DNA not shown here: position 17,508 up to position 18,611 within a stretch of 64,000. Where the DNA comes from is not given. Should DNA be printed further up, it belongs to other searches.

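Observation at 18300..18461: Aldolase C-terminal tail: a four-Cys motif followed by an encapsulation-peptide-like helix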

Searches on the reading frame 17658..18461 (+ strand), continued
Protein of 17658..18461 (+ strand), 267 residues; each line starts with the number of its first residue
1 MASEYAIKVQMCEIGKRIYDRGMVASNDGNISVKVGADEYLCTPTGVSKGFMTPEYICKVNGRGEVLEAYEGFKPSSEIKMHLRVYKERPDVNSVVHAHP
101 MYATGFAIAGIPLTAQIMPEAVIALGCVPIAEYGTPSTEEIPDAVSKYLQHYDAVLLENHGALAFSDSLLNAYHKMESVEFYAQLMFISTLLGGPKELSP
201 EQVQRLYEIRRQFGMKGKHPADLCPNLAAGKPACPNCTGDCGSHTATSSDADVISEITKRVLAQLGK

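Call 31: find_encoding_contigs(protein=P0142, flank=10000, max_places=2)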
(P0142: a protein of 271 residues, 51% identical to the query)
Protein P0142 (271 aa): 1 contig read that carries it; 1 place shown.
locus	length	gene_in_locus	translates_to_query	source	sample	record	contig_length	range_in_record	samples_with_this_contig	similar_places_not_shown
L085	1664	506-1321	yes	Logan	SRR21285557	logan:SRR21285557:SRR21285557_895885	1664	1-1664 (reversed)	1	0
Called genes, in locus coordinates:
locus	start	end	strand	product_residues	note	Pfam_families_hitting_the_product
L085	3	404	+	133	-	?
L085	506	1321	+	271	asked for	PF00596:Aldolase_II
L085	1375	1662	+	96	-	?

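Call 32: find_encoding_contigs(protein=P0254, flank=10000, max_places=2)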
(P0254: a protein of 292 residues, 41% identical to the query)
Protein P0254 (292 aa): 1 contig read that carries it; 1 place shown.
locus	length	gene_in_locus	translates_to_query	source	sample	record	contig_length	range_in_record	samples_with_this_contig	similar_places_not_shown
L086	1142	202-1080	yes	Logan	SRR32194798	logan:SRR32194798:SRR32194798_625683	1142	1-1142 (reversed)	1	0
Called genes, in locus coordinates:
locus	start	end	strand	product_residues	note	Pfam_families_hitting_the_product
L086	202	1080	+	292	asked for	PF00596:Aldolase_II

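Call 33: find_encoding_contigs(protein=P0152, flank=10000, max_places=2)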
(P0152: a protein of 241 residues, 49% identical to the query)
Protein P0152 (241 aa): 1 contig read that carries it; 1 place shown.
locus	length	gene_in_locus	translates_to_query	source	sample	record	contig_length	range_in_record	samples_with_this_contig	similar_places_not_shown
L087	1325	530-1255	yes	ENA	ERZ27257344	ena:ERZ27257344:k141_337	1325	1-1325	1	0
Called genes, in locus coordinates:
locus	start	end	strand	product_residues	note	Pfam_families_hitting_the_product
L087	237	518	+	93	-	PF00936:BMC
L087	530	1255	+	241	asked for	PF00596:Aldolase_II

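Call 40: predict_structure(alignment_id=A3)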
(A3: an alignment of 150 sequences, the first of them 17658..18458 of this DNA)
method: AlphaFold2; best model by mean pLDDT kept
length: 267 residues; sequences in the alignment: 150
mean_pLDDT: 88.0   pTM: 0.80
mean pLDDT of the five models: 88.0, 87.3, 86.5, 85.7, 85.1
residues with pLDDT >= 90: 193; 70-90: 38; 50-70: 16; < 50: 20
segments of 3 or more residues with pLDDT < 50: 230-236, 238-248
pLDDT, mean of each block of 10 residues (from residue 1): 91 98 95 98 97 98 97 95 97 98 98 93 91 93 93 95 97 98 98 94 90 84 53 44 37 74 78
secondary structure, 60 per line:
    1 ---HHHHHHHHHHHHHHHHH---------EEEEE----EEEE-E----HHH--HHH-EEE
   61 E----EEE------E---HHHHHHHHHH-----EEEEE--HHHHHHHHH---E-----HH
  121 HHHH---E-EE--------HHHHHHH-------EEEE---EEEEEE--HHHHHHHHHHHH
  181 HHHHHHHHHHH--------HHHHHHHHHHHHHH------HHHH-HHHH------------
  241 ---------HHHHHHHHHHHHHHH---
elements in order: H4-20 E30-34 E39-42 E58-61 E66-68 H79-88 E94-98 H101-109 H119-124 H140-146 E154-157 E161-166 H169-191 H200-213 H220-223 H225-228 H250-264

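Call 44: list_cluster_members(proteins=[P0135, P0142, P0154, P0155, P0200, P0203, P0204, P0217, P0241, P0254])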
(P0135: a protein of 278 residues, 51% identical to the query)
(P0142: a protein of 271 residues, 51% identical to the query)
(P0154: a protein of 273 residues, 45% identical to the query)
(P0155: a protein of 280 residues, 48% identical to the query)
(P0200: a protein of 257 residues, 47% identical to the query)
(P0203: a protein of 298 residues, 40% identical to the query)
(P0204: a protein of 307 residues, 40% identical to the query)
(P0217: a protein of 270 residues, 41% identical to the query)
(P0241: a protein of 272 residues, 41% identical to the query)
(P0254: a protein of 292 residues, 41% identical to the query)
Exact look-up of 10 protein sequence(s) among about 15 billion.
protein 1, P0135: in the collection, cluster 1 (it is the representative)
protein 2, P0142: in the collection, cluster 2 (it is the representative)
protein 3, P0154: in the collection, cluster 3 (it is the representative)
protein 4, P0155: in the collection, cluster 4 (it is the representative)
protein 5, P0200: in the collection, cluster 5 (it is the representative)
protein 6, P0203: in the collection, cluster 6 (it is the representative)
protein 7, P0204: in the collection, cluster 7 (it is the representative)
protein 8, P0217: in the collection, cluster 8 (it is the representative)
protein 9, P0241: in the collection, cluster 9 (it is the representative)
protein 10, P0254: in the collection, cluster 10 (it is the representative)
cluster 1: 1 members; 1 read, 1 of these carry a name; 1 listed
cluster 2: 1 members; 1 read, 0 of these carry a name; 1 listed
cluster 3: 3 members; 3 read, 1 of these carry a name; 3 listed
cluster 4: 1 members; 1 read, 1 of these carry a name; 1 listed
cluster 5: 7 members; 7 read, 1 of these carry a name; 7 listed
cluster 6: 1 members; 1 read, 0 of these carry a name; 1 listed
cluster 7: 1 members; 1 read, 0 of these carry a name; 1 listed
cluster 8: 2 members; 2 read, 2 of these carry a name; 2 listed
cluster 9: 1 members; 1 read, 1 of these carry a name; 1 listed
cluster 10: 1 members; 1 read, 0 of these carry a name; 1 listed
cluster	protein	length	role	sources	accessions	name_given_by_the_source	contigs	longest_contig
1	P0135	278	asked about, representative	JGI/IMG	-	L-fuculose-phosphate aldolase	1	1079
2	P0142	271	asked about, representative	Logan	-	-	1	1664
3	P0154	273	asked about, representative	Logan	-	-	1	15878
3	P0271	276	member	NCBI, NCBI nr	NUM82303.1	class II aldolase/adducin family protein [bacterium]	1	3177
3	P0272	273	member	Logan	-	-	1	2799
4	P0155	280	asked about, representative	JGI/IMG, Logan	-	L-fuculose-phosphate aldolase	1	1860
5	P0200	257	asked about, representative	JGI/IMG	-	-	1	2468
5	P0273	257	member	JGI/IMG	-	L-fuculose-phosphate aldolase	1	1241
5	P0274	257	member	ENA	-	-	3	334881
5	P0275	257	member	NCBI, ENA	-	-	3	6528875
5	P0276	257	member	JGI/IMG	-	-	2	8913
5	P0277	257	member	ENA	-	-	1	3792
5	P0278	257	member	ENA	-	-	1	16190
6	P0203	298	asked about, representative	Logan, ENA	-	-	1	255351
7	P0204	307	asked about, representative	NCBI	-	-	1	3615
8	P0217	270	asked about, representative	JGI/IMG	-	L-fuculose-phosphate aldolase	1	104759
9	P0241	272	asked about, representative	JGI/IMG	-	L-fuculose-phosphate aldolase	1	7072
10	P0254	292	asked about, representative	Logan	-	-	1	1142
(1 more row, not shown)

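Call 45: find_encoding_contigs(protein=P0203, flank=10000, max_places=1)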
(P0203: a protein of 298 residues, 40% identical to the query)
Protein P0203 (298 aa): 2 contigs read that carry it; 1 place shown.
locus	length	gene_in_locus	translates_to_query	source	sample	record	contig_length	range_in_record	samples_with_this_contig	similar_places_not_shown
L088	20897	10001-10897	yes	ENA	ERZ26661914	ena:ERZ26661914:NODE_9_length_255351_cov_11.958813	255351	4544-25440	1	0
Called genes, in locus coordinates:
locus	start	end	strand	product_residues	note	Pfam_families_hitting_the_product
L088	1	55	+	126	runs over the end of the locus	PF13564:DoxX_2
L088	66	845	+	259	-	-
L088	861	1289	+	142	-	-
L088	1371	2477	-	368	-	PF00691:OmpA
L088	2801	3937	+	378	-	PF01636:APH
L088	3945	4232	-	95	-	-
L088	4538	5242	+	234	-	PF00462:Glutaredoxin (weak), PF02798:GST_N, PF13417:GST_N_3, PF13409:GST_N_2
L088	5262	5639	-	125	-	PF03992:ABM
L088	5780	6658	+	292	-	PF01418:HTH_6, PF13580:SIS_2 (faint), PF01380:SIS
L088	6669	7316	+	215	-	PF27545:CsoS1D_N, PF00936:BMC (weak)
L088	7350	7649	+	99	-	PF00936:BMC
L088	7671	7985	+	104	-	PF03319:EutN_CcmL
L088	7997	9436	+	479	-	PF00171:Aldedh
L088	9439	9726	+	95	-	PF03319:EutN_CcmL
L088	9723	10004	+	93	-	PF03319:EutN_CcmL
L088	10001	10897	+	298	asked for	PF00596:Aldolase_II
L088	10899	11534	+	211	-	PF27545:CsoS1D_N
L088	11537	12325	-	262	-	PF00106:adh_short, PF08659:KR, PF23441:SDR, PF13561:adh_short_C2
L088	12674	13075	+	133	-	PF00300:His_Phos_1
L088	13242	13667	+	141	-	-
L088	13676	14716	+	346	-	PF04055:Radical_SAM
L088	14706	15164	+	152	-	PF00565:SNase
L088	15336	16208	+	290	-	PF01370:Epimerase, PF08338:DUF1731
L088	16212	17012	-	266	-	PF00561:Abhydrolase_1, PF12146:Hydrolase_4, PF12697:Abhydrolase_6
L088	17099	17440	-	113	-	PF00462:Glutaredoxin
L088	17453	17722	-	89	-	PF01722:BolA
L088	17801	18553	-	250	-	PF00378:ECH_1, PF16113:ECH_2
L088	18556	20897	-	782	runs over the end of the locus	PF14559:TPR_19 (faint)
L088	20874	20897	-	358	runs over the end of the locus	PF01636:APH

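Call 46: find_encoding_contigs(protein=P0217, flank=10000, max_places=1)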
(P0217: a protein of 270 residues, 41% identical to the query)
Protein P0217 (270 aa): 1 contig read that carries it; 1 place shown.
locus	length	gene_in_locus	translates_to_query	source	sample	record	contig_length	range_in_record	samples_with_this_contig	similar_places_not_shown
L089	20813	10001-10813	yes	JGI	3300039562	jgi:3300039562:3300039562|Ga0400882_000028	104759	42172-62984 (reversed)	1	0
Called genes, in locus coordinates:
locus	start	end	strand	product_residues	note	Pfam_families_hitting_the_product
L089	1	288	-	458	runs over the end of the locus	PF00232:Glyco_hydro_1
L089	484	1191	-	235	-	PF04493:Endonuclease_5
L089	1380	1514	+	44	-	-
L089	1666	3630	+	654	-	PF02927:CelD_N, PF00759:Glyco_hydro_9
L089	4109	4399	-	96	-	-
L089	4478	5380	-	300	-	PF13360:PQQ_2 (faint)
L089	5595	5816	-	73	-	-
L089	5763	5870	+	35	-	-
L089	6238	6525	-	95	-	-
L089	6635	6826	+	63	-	-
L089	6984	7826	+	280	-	PF00702:Hydrolase, PF12710:HAD (weak), PF13419:HAD_2, PF13242:Hydrolase_like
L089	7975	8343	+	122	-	PF01648:ACPS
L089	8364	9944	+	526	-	PF03853:YjeF_N, PF01256:Carb_kinase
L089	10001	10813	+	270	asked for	PF00596:Aldolase_II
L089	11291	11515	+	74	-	-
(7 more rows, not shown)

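Call 47: find_encoding_contigs(protein=P0275, flank=10000, max_places=1)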
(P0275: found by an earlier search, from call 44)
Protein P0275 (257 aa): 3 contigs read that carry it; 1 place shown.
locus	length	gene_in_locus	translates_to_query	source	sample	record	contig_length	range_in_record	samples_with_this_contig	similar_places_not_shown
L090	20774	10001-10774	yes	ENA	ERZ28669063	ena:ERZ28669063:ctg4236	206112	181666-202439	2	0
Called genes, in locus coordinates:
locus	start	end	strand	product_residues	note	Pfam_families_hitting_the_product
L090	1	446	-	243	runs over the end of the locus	PF00005:ABC_tran, PF02463:SMC_N (faint), PF13304:AAA_21 (weak)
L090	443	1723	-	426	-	PF25919:BSH_CusB (faint), PF00364:Biotin_lipoyl (faint), PF25917:BSH_RND, PF25973:BSH_CzcB, PF25984:BSH_YknX (weak), PF25990:Beta-barrel_YknX (weak), PF25989:YknX_C (weak)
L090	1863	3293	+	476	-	PF01523:PmbA_TldD_1st, PF19290:PmbA_TldD_2nd, PF19289:PmbA_TldD_3rd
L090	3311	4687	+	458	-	PF01523:PmbA_TldD_1st, PF19290:PmbA_TldD_2nd, PF19289:PmbA_TldD_3rd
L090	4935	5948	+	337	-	PF02812:ELFV_dehydrog_N, PF00208:ELFV_dehydrog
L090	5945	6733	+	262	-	PF00561:Abhydrolase_1, PF12146:Hydrolase_4, PF12697:Abhydrolase_6, PF03096:Ndr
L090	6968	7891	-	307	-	-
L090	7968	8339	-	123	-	PF00072:Response_reg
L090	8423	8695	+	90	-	-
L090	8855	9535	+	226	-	-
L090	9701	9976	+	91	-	-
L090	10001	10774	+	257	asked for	PF00596:Aldolase_II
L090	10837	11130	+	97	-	PF00936:BMC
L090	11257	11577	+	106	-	PF03319:EutN_CcmL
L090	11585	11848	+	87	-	PF03319:EutN_CcmL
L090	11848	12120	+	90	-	PF03319:EutN_CcmL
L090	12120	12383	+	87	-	-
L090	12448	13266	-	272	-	PF01522:Polysacc_deac_1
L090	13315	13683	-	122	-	-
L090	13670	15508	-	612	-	PF02543:Carbam_trans_N, PF16861:Carbam_trans_C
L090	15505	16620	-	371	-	PF00657:Lipase_GDSL (faint), PF13472:Lipase_GDSL_2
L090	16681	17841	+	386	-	PF00817:IMS, PF11798:IMS_HHH, PF11799:IMS_C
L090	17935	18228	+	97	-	PF02604:PhdYeFM_antitox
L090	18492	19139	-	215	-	-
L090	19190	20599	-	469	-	PF00884:Sulfatase, PF01663:Phosphodiest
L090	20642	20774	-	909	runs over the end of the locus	-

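Call 57: predict_structure(alignment_id=A4)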
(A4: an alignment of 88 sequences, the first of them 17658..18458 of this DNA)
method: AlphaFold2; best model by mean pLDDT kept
length: 267 residues; sequences in the alignment: 88
mean_pLDDT: 78.5   pTM: 0.74
mean pLDDT of the five models: 78.5, 71.4, 70.7, 68.2, 54.0
residues with pLDDT >= 90: 97; 70-90: 101; 50-70: 45; < 50: 24
segments of 3 or more residues with pLDDT < 50: 217-219, 231-233, 235-249
pLDDT, mean of each block of 10 residues (from residue 1): 89 93 76 95 87 94 94 89 89 93 89 75 74 62 75 83 92 92 90 79 73 56 52 43 38 72 71
secondary structure, 60 per line:
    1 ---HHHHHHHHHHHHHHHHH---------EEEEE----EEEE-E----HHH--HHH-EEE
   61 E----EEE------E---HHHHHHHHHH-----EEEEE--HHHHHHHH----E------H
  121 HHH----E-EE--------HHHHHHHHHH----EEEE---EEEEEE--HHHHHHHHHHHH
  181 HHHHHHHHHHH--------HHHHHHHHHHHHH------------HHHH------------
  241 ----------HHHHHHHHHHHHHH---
elements in order: H4-20 E30-34 E39-42 E58-61 E66-68 H79-88 E94-98 H101-108 H120-123 H140-149 E154-157 E161-166 H169-191 H200-212 H225-228 H251-264

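Call 60: fold_search(model_id=the predicted structure, library=pdb)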
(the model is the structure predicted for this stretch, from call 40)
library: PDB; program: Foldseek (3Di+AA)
matches with E <= 10: 290; with E <= 0.001: 86
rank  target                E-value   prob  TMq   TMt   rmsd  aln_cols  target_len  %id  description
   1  1e4c                  1.7e-18  1.00  0.71  0.91   2.0       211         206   28  L-Fuculose 1-Phosphate Aldolase from Escherichia coli Mutant S71Q (released 2000-11-06)
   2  6btd                  1.9e-18  1.00  0.69  0.90   1.6       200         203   31  Crystal structure of deoxyribose-phosphate aldolase from Bacillus Thuringiensis involved in dispatching the ubiquitous r (released 2018-07-04)
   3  6voq                  2.2e-18  1.00  0.70  0.90   2.1       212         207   28  Crystal structure of YgbL, a putative aldolase/epimerase/decarboxylase from Klebsiella pneumoniae (released 2020-02-19)
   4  6btg                  3.4e-18  1.00  0.70  0.90   1.7       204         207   31  Crystal structure of deoxyribose-phosphate aldolase bound with DHAP from Bacillus Thuringiensis (released 2018-07-04)
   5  1dzx                  3.9e-18  1.00  0.72  0.91   2.1       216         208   29  L-Fuculose-1-Phosphate Aldolase from Escherichia coli Mutant R212A (released 2000-06-02)
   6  2fua                  4.1e-18  1.00  0.73  0.91   2.0       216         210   29  L-FUCULOSE 1-PHOSPHATE ALDOLASE CRYSTAL FORM T WITH COBALT (released 1996-10-14)
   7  4c25                  4.4e-18  1.00  0.72  0.90   2.2       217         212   31  L-fuculose 1-phosphate aldolase (released 2013-12-18)
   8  1dzz                  4.4e-18  1.00  0.71  0.90   2.1       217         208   29  L-Fuculose-1-Phosphate Aldolase from Escherichia coli Mutant Y113F (released 2000-06-02)
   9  4c24                  5.6e-18  1.00  0.71  0.89   2.2       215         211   31  L-fuculose 1-phosphate aldolase (released 2013-12-11)
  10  1e4a                  6.8e-18  1.00  0.71  0.91   2.0       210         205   30  L-Fuculose 1-Phosphate Aldolase from Escherichia coli Mutant Del(27) (released 2000-11-06)
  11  1e49                  6.8e-18  1.00  0.71  0.91   2.1       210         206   28  L-Fuculose 1-Phosphate Aldolase from Escherichia coli Mutant N29L/S71A (released 2000-11-06)
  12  1fua                  7.7e-18  1.00  0.71  0.91   2.1       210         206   28  L-FUCULOSE 1-PHOSPHATE ALDOLASE CRYSTAL FORM T (released 1996-10-14)
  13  6vop                  7.7e-18  1.00  0.70  0.89   2.0       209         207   29  Crystal structure of YgbL, a putative aldolase/epimerase/decarboxylase from Escherichia coli (released 2020-02-19)
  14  2opi_A                8.7e-18  1.00  0.67  0.87   2.6       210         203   28  Crystal Structure of L-fuculose-1-phosphate aldolase from Bacteroides thetaiotaomicron (released 2007-02-27)
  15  1e4b                  1.1e-17  1.00  0.71  0.91   2.0       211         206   28  L-Fuculose 1-Phosphate Aldolase from Escherichia coli Mutant N29Q (released 2000-11-06)
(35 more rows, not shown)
